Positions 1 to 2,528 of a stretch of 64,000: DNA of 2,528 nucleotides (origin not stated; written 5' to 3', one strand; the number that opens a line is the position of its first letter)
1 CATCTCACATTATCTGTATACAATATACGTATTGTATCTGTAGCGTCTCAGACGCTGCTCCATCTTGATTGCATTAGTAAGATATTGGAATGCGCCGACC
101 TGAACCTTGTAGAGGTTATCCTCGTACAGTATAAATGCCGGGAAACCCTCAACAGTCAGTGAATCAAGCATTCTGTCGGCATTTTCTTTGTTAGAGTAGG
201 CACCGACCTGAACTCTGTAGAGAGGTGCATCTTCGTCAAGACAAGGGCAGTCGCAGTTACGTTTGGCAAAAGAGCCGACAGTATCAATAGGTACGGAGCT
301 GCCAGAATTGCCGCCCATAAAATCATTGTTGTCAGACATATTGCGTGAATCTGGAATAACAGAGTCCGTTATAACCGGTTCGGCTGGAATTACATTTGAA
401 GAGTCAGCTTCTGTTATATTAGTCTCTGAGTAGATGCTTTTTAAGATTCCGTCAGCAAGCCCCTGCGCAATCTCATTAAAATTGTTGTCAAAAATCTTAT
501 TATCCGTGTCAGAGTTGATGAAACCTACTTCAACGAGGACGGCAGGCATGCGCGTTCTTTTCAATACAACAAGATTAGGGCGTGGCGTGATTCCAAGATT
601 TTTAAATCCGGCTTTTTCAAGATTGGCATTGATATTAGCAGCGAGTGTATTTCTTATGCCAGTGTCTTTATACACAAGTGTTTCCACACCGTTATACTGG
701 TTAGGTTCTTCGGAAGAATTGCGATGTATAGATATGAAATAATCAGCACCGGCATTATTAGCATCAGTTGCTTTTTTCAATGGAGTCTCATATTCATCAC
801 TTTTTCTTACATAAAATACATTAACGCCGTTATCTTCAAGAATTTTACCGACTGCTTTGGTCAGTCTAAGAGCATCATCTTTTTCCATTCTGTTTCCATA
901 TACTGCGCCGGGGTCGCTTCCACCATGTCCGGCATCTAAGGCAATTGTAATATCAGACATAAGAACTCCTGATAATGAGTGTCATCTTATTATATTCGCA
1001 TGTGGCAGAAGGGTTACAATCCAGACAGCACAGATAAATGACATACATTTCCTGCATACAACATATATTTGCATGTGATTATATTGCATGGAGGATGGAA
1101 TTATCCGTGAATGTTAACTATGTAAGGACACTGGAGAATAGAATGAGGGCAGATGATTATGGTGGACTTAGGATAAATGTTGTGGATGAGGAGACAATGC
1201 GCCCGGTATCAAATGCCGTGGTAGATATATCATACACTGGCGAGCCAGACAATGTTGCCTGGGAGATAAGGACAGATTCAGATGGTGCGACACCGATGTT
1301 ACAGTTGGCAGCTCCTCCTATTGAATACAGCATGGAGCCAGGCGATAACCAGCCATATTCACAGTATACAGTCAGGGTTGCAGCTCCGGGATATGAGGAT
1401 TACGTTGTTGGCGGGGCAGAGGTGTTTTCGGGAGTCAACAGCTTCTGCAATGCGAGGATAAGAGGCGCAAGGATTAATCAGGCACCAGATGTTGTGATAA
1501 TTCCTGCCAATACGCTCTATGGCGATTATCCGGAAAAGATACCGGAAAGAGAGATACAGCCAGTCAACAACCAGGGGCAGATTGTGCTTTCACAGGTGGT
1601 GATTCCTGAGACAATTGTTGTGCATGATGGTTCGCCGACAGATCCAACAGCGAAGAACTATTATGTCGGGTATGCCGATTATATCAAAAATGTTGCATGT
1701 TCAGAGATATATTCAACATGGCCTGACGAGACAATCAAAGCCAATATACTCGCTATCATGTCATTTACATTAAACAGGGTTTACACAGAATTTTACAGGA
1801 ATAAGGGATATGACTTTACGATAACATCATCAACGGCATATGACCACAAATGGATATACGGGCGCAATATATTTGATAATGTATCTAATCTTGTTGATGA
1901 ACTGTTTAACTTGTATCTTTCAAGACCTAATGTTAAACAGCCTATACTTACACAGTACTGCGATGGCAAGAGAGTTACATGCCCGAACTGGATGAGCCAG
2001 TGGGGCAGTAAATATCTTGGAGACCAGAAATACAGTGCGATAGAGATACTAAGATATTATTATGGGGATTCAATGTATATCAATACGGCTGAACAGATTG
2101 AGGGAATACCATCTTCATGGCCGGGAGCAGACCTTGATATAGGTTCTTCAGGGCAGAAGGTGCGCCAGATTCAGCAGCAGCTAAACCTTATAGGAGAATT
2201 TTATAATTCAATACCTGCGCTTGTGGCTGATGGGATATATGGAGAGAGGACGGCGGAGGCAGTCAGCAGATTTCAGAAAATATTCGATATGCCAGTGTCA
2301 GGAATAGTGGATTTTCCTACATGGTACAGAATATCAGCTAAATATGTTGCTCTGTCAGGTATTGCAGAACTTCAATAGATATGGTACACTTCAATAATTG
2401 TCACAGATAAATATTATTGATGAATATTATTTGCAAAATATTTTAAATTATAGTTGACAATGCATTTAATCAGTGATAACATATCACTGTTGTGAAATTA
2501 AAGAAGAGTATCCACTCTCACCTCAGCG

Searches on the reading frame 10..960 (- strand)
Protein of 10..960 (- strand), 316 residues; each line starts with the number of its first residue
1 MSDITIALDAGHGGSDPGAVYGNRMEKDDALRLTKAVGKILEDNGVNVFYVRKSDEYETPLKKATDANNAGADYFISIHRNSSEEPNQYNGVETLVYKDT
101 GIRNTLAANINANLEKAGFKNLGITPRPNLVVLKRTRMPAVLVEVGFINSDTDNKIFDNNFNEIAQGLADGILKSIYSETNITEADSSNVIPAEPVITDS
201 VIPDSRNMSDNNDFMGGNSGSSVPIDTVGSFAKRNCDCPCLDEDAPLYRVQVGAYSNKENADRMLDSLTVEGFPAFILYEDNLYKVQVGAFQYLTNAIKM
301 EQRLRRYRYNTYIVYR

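Call 53: search_protein_families(library=pfam, proteins=[window:10-960:-])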
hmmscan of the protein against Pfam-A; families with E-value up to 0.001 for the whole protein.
window:10-960:- (316 aa): 2 families
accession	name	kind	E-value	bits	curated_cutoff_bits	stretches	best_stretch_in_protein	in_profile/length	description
PF01520.23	Amidase_3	-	2.6e-43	148.5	27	1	6-173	1-173/174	N-acetylmuramoyl-L-alanine amidase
PF05036.18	SPOR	-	4e-13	49.9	21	1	247-313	4-74/76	SPOR domain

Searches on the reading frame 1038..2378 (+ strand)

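Call 53: search_protein_families(library=pfam, proteins=[window:1038-2378:+])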
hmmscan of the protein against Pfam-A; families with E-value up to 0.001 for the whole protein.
window:1038-2378:+ (446 aa): 2 families
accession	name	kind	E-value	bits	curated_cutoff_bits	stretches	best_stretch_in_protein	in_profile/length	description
PF01471.23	PG_binding_1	-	1.6e-13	51.1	23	1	371-431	1-56/57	Putative peptidoglycan binding domain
PF08486.15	SpoIID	-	0.00056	20.9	23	0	210-268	11-67/97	Stage II sporulation protein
